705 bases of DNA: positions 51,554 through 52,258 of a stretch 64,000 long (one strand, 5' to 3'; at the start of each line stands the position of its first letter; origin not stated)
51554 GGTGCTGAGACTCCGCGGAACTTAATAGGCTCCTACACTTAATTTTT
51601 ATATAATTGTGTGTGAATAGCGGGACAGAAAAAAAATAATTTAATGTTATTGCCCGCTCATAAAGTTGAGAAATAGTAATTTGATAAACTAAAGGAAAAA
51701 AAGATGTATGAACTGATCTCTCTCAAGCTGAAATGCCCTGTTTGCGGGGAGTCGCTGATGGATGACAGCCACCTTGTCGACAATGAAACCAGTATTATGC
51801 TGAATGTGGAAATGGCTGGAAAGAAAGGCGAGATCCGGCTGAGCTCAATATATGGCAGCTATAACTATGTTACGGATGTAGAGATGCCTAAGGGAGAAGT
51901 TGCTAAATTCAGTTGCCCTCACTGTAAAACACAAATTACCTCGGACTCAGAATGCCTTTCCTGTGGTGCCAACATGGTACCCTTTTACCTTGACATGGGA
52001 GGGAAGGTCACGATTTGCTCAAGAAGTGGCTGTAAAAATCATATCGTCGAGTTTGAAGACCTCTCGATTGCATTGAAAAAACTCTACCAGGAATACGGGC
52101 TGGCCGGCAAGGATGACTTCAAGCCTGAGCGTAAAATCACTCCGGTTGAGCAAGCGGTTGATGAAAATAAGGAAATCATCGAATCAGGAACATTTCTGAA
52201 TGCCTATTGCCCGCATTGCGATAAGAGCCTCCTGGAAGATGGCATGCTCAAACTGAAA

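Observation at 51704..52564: Free-standing protein built from an internal duplication of an 8-Cys/1-His module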

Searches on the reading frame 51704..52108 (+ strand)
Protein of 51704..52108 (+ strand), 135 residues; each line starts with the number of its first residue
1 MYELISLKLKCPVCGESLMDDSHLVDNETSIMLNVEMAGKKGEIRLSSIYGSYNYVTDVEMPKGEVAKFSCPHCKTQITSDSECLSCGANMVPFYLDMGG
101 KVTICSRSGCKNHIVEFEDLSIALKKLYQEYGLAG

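Call 38: search_solved_structures(query=A2, max_evalue=10, show_alignments=4)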
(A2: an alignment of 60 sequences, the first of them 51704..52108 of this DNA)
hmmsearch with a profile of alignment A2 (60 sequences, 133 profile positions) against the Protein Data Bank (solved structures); distinct sequences matched with E-value up to 10: 51.
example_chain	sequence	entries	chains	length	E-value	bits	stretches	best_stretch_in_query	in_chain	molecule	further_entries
2i13_A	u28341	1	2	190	6.2e-06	29.1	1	9-28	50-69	Aart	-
1mey_C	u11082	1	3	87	0.00067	22.5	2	9-28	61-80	CONSENSUS ZINC FINGER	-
3vk6_A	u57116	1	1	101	0.012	18.4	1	68-129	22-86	E3 ubiquitin-protein ligase Hakai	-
2jne_A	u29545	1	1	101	0.013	18.3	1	53-88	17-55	Hypothetical protein yfgJ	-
2mq1_A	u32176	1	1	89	0.015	18.1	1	68-129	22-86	E3 ubiquitin-protein ligase Hakai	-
4rul_A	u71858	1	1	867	0.032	17.1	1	83-113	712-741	DNA topoisomerase 1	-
9gda_F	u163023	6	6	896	0.035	16.9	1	83-113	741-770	DNA topoisomerase 1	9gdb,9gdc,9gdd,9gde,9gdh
3ga8_A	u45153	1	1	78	0.084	15.7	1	67-97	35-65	HTH-type transcriptional regulator MqsA (YgiT/B3021)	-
4cis_A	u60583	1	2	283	0.084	15.7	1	81-118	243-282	FORMAMIDOPYRIMIDIN DNA GLYCOSYLASE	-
9fhl_C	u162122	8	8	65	0.14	15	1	61-91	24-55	Small zinc finger protein HVO-2753-like zinc-binding pocket domain-containing protein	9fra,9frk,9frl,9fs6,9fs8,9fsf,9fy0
3hi2_A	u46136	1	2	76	0.15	14.9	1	67-97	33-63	HTH-type transcriptional regulator mqsA(ygiT)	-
8brw_A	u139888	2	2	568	0.22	14.4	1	52-98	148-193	Methionine--tRNA ligase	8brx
8bru_A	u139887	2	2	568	0.23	14.3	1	52-98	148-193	Methionine--tRNA ligase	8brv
5k5l_E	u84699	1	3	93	0.23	14.3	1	56-81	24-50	Transcriptional repressor CTCF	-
1mea_A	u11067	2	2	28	0.24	14.2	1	65-89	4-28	METHIONYL-tRNA SYNTHETASE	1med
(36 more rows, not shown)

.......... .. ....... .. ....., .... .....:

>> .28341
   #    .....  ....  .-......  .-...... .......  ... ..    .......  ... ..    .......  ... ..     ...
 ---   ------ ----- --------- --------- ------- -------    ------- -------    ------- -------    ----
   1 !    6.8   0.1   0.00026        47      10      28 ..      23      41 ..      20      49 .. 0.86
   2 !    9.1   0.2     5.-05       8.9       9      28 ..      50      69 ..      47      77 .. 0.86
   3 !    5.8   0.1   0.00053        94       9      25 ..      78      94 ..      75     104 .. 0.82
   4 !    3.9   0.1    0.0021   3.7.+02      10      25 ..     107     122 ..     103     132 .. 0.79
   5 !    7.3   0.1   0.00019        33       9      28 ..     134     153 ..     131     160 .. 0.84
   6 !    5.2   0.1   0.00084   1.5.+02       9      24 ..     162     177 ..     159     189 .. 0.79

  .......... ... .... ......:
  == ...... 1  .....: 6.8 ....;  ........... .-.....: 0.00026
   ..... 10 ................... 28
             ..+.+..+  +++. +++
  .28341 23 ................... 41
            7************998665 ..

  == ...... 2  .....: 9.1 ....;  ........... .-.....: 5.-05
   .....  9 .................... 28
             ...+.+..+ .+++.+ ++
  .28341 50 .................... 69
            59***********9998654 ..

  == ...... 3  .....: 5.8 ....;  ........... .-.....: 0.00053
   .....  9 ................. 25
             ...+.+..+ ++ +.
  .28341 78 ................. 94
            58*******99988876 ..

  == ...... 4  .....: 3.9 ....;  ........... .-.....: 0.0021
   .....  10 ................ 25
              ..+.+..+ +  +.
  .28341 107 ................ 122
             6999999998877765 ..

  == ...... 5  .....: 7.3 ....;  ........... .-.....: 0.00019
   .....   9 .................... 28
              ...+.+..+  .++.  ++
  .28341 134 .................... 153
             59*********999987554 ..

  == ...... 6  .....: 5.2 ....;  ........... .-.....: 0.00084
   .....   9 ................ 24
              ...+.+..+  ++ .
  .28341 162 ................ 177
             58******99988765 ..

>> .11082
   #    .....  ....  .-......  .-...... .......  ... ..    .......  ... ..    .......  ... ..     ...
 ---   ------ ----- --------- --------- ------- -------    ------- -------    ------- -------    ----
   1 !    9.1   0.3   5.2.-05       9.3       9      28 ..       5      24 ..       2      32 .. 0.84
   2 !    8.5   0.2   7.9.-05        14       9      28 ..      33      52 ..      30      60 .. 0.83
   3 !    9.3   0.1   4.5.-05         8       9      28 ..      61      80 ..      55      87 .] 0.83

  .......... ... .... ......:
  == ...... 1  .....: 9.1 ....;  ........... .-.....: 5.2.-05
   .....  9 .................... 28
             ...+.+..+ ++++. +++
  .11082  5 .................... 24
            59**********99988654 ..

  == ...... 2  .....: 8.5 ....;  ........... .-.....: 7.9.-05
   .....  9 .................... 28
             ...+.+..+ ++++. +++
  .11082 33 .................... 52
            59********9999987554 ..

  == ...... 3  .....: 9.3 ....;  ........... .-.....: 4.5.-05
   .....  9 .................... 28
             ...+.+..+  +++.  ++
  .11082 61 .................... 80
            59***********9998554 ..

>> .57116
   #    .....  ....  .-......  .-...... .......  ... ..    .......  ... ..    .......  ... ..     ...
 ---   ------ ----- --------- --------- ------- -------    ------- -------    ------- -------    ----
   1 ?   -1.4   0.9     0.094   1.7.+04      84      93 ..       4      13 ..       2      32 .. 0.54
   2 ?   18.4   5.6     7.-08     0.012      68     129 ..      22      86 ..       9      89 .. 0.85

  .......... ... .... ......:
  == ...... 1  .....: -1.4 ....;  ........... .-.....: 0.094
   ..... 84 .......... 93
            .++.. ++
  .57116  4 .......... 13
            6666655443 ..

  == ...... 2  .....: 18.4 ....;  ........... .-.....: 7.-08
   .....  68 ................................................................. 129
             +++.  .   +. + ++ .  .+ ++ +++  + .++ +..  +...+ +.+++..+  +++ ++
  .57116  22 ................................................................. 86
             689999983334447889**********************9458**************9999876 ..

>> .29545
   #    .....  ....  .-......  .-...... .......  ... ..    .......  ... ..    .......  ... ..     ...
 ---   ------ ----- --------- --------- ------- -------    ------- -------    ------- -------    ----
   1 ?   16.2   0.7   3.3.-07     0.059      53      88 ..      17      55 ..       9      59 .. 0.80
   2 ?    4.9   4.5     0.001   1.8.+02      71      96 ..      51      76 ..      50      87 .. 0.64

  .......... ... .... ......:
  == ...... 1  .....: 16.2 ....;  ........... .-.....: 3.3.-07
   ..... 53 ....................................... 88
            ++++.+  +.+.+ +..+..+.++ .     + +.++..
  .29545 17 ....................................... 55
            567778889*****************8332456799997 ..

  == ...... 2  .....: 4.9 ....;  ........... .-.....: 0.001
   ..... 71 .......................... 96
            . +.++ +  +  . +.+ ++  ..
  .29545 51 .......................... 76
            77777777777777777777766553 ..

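Call 41: find_homologous_proteins(query=A2, max_evalue=0.00001)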
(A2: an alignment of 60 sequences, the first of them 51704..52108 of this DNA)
Query A2 (60 sequences) (135 aa, profile of the alignment): 186 proteins with E <= 0.00001 among 1114 candidates; the best 120 are listed.
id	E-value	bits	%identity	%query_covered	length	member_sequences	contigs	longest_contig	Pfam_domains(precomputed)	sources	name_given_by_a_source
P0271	2.1e-65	236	43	86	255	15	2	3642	-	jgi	-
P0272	2.3e-62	226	50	76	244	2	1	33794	-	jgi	jgi:predicted RNA-binding Zn-ribbon protein involved in translation (DUF1610 family)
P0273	8.9e-62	224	49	72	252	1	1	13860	PF07191.18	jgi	jgi:predicted RNA-binding Zn-ribbon protein involved in translation (DUF1610 family)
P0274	1.6e-60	220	72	73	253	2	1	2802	PF09334.18,PF12773.14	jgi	jgi:ssDNA-binding Zn-finger/Zn-ribbon topoisomerase 1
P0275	1.5e-59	217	68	100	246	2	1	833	PF05605.19,PF07191.18,PF24440.2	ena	-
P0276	3.5e-56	206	82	100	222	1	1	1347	PF14353.13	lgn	-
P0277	9.2e-56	205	57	84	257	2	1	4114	PF09334.18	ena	-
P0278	3.6e-55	203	68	100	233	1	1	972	PF17848.8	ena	-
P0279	1.6e-52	195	51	68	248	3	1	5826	PF07191.18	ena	-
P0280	1.4e-50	188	86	60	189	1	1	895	PF01155.26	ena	-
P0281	3.6e-50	187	48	57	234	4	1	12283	PF07191.18,PF23455.2,PF13248.12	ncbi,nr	ncbi:MAG: hypothetical protein K8R49_09215 [Candidatus Cloacimonetes bacterium]|nr:hypothetical prot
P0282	6.1e-49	183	47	96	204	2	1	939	-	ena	-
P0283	1.1e-48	182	59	98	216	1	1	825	-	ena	-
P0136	6.9e-48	179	47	100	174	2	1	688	-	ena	-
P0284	7.4e-48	179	52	100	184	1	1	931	-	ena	-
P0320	9.4e-42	160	49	98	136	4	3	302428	PF13248.12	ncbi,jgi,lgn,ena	-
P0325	3.8e-41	158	79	31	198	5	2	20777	-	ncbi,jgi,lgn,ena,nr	ncbi:MAG: hypothetical protein B6I19_01370 [Bacteroidetes bacterium 4572_114]|nr:MAG: hypothetical p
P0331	1.3e-40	156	50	94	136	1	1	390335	-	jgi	jgi:methionyl-tRNA synthetase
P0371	1.1e-26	111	26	85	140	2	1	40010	-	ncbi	ncbi:MAG: hypothetical protein ACMUIG_04680 [Thermoplasmatota archaeon]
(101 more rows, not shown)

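Call 42: find_encoding_contigs(protein=P0320, flank=7000, max_places=2)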
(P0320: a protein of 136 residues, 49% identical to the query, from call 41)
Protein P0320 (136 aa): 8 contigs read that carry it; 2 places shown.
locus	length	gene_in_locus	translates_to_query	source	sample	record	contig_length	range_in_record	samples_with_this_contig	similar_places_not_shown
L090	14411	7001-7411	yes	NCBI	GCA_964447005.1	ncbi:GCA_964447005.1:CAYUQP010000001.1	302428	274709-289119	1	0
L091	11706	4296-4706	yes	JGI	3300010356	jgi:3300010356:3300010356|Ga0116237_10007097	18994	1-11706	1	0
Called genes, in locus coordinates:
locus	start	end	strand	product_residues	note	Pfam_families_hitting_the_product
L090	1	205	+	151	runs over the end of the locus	-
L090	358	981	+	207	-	PF18962:Por_Secre_tail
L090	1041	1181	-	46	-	-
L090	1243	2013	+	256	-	PF09603:Fib_succ_major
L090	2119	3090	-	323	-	-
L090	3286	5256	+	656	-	-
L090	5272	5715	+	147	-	-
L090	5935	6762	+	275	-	-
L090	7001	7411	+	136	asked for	PF13248:Zn_ribbon_3 (faint)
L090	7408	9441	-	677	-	PF00456:Transketolase_N, PF02779:Transket_pyr, PF22613:Transketolase_C_1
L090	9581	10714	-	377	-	PF00389:2-Hacid_dh, PF02826:2-Hacid_dh_C, PF11890:DUF3410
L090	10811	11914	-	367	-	-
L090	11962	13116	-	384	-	-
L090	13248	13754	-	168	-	-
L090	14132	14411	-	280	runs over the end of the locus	PF14054:DUF4249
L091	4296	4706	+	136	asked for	PF13248:Zn_ribbon_3 (faint)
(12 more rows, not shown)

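Call 43: find_encoding_contigs(protein=P0371, flank=7000, max_places=2)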
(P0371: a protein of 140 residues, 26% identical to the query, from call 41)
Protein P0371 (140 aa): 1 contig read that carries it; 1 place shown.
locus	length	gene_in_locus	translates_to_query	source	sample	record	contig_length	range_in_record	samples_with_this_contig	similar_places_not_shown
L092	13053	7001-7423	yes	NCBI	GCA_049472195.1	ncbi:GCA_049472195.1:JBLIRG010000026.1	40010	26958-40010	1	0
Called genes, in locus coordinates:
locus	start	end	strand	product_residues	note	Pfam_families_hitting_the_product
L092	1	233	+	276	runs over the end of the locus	PF00160:Pro_isomerase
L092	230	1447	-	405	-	-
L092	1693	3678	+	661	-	PF01145:Band_7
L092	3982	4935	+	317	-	PF10418:DHODB_Fe-S_bind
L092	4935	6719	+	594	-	PF14691:Fer4_20, PF01262:AlaDh_PNT_C (faint), PF01946:Thi4 (weak), PF07992:Pyr_redox_2, PF13450:NAD_binding_8 (weak), PF13738:Pyr_redox_3 (weak), PF00070:Pyr_redox (weak)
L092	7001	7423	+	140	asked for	-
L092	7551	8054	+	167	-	PF01257:2Fe-2S_thioredx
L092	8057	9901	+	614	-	PF01257:2Fe-2S_thioredx (weak), PF01512:Complex1_51K, PF10531:SLBB (weak), PF10589:NADH_4Fe-4S, PF12797:Fer4_2 (weak), PF13237:Fer4_10, PF00037:Fer4, PF12838:Fer4_7, +3 more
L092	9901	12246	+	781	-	PF00111:Fer2, PF13510:Fer2_4, PF10588:NADH-G_4Fe-4S_3 (weak), PF12838:Fer4_7, PF14697:Fer4_21 (weak), PF22117:Fer4_Nqo3, PF04879:Molybdop_Fe4S4, PF00384:Molybdopterin, +1 more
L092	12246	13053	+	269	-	PF10418:DHODB_Fe-S_bind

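Call 44: find_encoding_contigs(protein=P0331, flank=7000, max_places=2)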
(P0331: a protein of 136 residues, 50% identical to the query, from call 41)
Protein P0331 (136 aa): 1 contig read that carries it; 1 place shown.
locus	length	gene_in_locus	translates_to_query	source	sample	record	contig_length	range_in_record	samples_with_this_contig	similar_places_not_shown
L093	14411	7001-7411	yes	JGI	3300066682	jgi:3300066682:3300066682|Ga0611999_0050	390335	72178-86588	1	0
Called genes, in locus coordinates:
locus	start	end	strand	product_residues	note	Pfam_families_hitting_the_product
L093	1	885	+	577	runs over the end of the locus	PF00890:FAD_binding_2, PF01266:DAO (weak), PF07992:Pyr_redox_2, PF12831:FAD_oxidored, PF13450:NAD_binding_8, PF12838:Fer4_7 (weak), PF13187:Fer4_9 (weak), PF14697:Fer4_21, +5 more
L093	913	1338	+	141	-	PF02662:FlpD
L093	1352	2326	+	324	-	PF01058:Oxidored_q6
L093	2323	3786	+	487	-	PF27537:HoxH, PF00374:NiFeSe_Hases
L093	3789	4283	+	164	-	-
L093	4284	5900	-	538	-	PF01073:3Beta_HSD, PF01370:Epimerase, PF13460:NAD_binding_10, PF16363:GDP_Man_Dehyd, PF07993:NAD_binding_4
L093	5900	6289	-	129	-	-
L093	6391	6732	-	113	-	PF01155:HypA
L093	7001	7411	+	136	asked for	-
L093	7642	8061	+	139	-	-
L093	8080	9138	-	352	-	PF00586:AIRS, PF02769:AIRS_C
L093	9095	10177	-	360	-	PF01924:HypD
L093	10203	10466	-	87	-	PF01455:HupF_HypC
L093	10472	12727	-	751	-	PF00708:Acylphosphatase, PF07503:zf-HYPF, PF01300:Sua5_yciO_yrdC, PF17788:HypF_C, PF00814:TsaD (faint), PF22521:HypF_C_2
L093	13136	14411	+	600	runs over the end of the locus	PF01257:2Fe-2S_thioredx, PF01512:Complex1_51K, PF10589:NADH_4Fe-4S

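Call 45: predict_structure(alignment_id=A2)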
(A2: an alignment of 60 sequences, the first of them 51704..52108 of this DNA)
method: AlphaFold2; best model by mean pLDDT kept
length: 135 residues; sequences in the alignment: 60
mean_pLDDT: 90.6   pTM: 0.80
mean pLDDT of the five models: 90.6, 89.2, 88.8, 88.0, 87.3
residues with pLDDT >= 90: 104; 70-90: 13; 50-70: 16; < 50: 2
segments of 3 or more residues with pLDDT < 50: none
pLDDT, mean of each block of 10 residues (from residue 1): 82 98 97 97 96 94 96 98 97 95 95 83 68 54
secondary structure, 60 per line:
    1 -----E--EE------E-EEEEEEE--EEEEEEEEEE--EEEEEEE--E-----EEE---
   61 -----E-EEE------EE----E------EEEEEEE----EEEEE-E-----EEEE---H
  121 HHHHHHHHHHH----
elements in order: E19-25 E28-37 E40-46 E55-57 E68-70 E90-96 E101-105 E113-116 H120-131

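Call 48: fold_search(model_id=the predicted structure, library=pdb)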
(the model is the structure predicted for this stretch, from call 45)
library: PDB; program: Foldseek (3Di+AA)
matches with E <= 10: 121; with E <= 0.001: 0
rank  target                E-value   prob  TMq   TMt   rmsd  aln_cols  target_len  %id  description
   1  9gdc_F                2.8e-01  0.47  0.26  0.05  10.5       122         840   17  RNAP-TopoI complex on bubble scaffold - single-bubble configuration (released 2025-11-05)
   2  9gdh_F                3.6e-01  0.35  0.25  0.05  11.5       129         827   17  RNAP-TopoI complex on long-overhang scaffold - orientation 2 (released 2025-11-05)
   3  9gda_F                4.2e-01  0.33  0.25  0.05  11.3       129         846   18  RNAP-TopoI complex on duplex scaffold (released 2025-11-05)
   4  7mhw                  1.4e+00  0.08  0.19  0.07  14.3        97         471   11  Crystal structure of the protease inhibitor U-Omp19 from Brucella abortus fused to Maltose-binding protein (released 2022-04-20)
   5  9khy_A                1.7e+00  0.02  0.14  0.15  15.1        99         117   13  Terminator and trunk structure of Escherichia phage Mu (released 2025-02-12)
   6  1zvf_A                1.8e+00  0.03  0.13  0.11  12.1       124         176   10  The crystal structure of 3-hydroxyanthranilate 3,4-dioxygenase from Saccharomyces cerevisiae (released 2006-06-02)
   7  9ohr_A                1.8e+00  0.07  0.20  0.25  13.3       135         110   10  Structure of CRBN:IKZF2:Compound 35 (released 2025-09-03)
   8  8zux_A                2.1e+00  0.06  0.22  0.06  17.3       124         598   13  Structure of G668R-hPCC (released 2025-11-19)
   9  8zuy_A                2.2e+00  0.07  0.22  0.05  13.1       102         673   14  Structure of M695D-hPCC (released 2025-11-19)
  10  9o91_A                2.2e+00  0.06  0.21  0.25  13.0       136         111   10  Structure of IKZF2:CRBN:Compound 5 ternary structure (released 2025-07-09)
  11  6ixh_P                2.2e+00  0.06  0.21  0.08  13.9       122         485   11  Type VI secretion system membrane core complex (released 2019-01-23)
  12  7ybu_A                2.3e+00  0.06  0.21  0.06  13.7       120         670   11  Human propionyl-coenzyme A carboxylase (released 2023-07-05)
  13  7pov_A                2.4e+00  0.05  0.21  0.06  12.7       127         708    9  MUC2 Tubules of D1D2D3 domains (released 2022-02-16)
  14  7eeb_E                3.0e+00  0.04  0.17  0.04  14.7       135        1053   12  Structure of the CatSpermasome (released 2021-07-28)
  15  6g2c                  3.0e+00  0.03  0.15  0.16  13.5        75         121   11  X-ray structure of NSD3-PWWP1 in complex with compound 9 (released 2019-06-26)
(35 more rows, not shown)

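Call 57: find_encoding_contigs(protein=P0325, flank=9000, max_places=2)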
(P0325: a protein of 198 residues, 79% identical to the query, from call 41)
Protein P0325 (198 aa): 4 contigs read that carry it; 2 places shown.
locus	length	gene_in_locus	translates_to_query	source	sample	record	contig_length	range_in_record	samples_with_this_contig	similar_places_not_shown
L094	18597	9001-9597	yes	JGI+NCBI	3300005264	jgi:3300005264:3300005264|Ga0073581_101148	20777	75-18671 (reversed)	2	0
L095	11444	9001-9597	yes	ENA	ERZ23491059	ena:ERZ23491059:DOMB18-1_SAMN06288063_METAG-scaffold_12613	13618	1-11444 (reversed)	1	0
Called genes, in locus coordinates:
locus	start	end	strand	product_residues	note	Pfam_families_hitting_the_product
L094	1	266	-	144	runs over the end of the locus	-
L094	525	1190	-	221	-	PF00072:Response_reg, PF00196:GerE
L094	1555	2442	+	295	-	-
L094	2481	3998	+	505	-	PF18962:Por_Secre_tail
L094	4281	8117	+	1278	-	PF01326:PPDK_N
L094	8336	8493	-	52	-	-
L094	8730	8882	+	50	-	-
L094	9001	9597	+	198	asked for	-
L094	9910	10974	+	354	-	-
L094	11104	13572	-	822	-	-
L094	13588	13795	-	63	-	-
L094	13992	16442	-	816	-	PF13860:FlgD_ig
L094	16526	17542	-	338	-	-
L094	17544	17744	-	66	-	-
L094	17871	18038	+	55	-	-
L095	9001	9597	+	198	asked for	-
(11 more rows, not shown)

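Call 68: find_encoding_contigs(protein=P0272, flank=8000, max_places=1)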
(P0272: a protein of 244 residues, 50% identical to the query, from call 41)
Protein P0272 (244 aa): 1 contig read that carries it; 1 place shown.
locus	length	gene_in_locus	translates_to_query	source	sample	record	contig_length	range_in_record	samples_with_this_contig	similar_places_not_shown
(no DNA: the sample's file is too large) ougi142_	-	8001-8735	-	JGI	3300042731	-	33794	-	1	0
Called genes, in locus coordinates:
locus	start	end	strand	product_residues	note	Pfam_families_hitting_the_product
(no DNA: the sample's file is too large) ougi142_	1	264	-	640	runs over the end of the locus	PF01855:POR_N, PF02775:TPP_enzyme_C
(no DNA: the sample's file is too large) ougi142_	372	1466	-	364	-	PF04981:NMD3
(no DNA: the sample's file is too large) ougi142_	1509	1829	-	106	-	PF04242:DUF424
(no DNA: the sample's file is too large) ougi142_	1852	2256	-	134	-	PF01873:eIF-5_eIF-2B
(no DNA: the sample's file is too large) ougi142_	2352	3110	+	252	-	PF01048:PNP_UDP_1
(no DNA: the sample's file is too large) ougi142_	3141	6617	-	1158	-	PF12831:FAD_oxidored (weak), PF14691:Fer4_20, PF01266:DAO (weak), PF07992:Pyr_redox_2, PF13450:NAD_binding_8, PF12838:Fer4_7, PF13187:Fer4_9, PF14697:Fer4_21, +14 more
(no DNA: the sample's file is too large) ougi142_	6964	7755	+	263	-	PF09334:tRNA-synt_1g (faint)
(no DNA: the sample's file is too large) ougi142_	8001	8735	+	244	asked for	-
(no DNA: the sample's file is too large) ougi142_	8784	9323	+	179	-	PF01257:2Fe-2S_thioredx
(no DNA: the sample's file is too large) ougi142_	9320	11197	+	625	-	PF01512:Complex1_51K, PF10589:NADH_4Fe-4S, PF00037:Fer4 (weak), PF12838:Fer4_7 (weak), PF13187:Fer4_9 (weak), PF13237:Fer4_10 (weak), PF14697:Fer4_21 (weak)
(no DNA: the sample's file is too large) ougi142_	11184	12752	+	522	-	PF00111:Fer2, PF13510:Fer2_4, PF10588:NADH-G_4Fe-4S_3 (weak), PF14697:Fer4_21 (weak), PF22117:Fer4_Nqo3, PF12838:Fer4_7, PF04879:Molybdop_Fe4S4, PF00384:Molybdopterin, +2 more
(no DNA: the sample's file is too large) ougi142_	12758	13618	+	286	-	PF10418:DHODB_Fe-S_bind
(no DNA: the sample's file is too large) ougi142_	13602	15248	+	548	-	PF14691:Fer4_20, PF07992:Pyr_redox_2, PF13241:NAD_binding_7 (faint), PF13738:Pyr_redox_3 (faint), PF00070:Pyr_redox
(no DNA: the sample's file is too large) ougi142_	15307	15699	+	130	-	PF20460:DUF6713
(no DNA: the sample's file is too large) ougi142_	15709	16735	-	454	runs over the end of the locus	PF01047:MarR (weak), PF01978:TrmB (faint), PF09339:HTH_IclR (weak), PF12802:MarR_2, PF13412:HTH_24, PF24034:DUF7343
